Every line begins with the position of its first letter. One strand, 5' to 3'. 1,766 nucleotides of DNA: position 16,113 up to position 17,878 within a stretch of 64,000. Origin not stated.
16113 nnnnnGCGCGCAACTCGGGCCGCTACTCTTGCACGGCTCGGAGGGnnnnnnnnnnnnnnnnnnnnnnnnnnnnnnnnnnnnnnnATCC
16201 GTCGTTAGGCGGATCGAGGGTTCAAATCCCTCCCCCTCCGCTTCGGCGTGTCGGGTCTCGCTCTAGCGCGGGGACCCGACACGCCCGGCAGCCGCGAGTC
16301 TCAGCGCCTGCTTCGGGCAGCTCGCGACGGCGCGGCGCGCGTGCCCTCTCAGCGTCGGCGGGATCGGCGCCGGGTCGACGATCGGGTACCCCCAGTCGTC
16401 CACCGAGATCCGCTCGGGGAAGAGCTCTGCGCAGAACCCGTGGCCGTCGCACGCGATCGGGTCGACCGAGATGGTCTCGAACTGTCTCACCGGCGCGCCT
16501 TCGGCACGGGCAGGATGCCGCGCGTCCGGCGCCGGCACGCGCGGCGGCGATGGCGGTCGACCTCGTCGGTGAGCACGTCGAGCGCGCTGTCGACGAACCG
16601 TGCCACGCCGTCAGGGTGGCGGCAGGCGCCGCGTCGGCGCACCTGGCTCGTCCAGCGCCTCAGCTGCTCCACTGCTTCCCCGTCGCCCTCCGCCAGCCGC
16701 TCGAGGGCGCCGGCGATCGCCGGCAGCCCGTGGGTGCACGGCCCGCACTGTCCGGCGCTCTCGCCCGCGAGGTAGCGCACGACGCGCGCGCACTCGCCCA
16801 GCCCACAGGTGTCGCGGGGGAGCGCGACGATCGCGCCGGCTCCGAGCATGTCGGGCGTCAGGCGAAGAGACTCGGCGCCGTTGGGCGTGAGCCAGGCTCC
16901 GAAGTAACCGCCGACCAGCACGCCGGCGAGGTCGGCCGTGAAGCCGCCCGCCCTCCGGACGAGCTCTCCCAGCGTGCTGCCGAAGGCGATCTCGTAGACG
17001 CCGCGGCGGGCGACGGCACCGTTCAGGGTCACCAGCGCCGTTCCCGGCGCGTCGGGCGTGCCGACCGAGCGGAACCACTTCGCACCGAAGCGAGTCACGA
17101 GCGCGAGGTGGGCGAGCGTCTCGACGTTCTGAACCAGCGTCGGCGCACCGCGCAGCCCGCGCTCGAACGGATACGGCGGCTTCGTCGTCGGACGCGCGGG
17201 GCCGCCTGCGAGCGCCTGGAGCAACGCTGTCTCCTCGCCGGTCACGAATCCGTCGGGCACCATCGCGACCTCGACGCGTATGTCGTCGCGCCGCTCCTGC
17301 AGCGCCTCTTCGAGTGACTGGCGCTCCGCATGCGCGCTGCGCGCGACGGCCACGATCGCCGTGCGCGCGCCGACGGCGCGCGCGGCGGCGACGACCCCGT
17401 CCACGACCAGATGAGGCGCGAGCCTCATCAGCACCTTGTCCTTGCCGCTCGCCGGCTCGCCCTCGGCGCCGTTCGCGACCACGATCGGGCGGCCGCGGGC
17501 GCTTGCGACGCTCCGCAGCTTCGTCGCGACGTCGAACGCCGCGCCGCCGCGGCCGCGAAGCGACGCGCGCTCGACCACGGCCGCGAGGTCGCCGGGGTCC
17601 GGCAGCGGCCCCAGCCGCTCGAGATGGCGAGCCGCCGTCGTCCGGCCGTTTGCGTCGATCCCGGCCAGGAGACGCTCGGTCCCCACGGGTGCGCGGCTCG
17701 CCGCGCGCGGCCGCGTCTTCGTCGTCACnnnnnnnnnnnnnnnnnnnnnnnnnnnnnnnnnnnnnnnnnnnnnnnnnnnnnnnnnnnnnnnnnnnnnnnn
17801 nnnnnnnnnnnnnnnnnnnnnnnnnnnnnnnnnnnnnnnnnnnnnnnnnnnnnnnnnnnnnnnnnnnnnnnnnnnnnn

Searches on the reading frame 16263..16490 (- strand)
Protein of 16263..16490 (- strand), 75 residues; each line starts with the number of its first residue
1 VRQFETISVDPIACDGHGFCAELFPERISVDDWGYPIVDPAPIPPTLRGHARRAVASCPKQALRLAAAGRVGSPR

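Call 4: search_protein_families(library=pfam, proteins=[window:16263-16490:-], max_evalue=0.1)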
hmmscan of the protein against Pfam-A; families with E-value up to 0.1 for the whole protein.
window:16263-16490:- (75 aa): 2 families
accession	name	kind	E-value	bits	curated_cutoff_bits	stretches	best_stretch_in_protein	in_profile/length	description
PF13459.11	Fer4_15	-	7.3e-12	46.3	22.4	1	7-64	1-65/66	4Fe-4S single cluster domain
PF13370.11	Fer4_13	-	4.9e-05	24.4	24.5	1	9-63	1-56/58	4Fe-4S single cluster domain of Ferredoxin I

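Call 7: search_protein_families(library=ncbifam, proteins=[window:16263-16490:-], max_evalue=0.01)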
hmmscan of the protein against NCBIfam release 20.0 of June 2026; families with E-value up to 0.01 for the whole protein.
window:16263-16490:- (75 aa): 0 families

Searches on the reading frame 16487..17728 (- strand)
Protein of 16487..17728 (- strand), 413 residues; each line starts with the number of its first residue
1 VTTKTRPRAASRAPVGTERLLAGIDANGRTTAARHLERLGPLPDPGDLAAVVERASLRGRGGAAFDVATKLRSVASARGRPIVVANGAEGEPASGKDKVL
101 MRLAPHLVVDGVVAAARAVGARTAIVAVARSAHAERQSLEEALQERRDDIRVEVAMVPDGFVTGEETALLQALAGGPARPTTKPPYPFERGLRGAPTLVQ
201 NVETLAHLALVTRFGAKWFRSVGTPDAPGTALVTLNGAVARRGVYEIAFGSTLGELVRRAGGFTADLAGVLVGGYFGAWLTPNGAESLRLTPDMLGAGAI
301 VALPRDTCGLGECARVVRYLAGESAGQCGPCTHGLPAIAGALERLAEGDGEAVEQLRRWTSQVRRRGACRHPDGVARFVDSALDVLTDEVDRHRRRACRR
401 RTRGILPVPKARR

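Call 4: search_protein_families(library=pfam, proteins=[window:16487-17728:-], max_evalue=0.1)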
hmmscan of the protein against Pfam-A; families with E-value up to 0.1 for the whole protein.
window:16487-17728:- (413 aa): 4 families
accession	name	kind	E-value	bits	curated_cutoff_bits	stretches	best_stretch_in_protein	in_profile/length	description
PF01512.22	Complex1_51K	-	5.8e-35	120.8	31.2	1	52-208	1-148/150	Nuo51 FMN-binding domain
PF10589.14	NADH_4Fe-4S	-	4e-16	59.1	23.5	1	314-393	4-85/85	NADH-ubiquinone oxidoreductase-F iron-sulfur binding region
PF10531.15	SLBB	-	5.5e-06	26.5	27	1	233-267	2-36/55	SLBB domain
PF22461.2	SLBB_2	-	0.00049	20.6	27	1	233-274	3-48/79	SLBB domain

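Call 7: search_protein_families(library=ncbifam, proteins=[window:16487-17728:-], max_evalue=0.01)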
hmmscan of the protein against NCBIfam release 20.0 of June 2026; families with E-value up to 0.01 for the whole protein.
window:16487-17728:- (413 aa): 6 families
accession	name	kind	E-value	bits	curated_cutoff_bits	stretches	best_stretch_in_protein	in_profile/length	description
TIGR01959.1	nuoF_fam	equivalog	8.6e-63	212.1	558.65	1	45-392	35-408/410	NADH-quinone oxidoreductase subunit NuoF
NF010120.0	PRK13596.1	equivalog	1.5e-48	165.4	389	1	52-397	47-420/433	NADH-quinone oxidoreductase subunit NuoF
NF008436.0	PRK11278.1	equivalog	1.2e-36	126.6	749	1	27-392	34-424/448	NADH-quinone oxidoreductase subunit NuoF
TIGR04481.1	PR_assoc_PrdC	equivalog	1.5e-15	57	490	1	46-277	74-285/425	proline reductase-associated electron transfer protein PrdC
NF003454.1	PRK05035.1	equivalog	4.1e-15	55.3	345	1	44-275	122-332/556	electron transport complex subunit RsxC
TIGR01945.1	rnfC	subfamily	5.3e-15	54.9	245.95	1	45-274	121-328/435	RnfABCDGE type electron transport complex subunit C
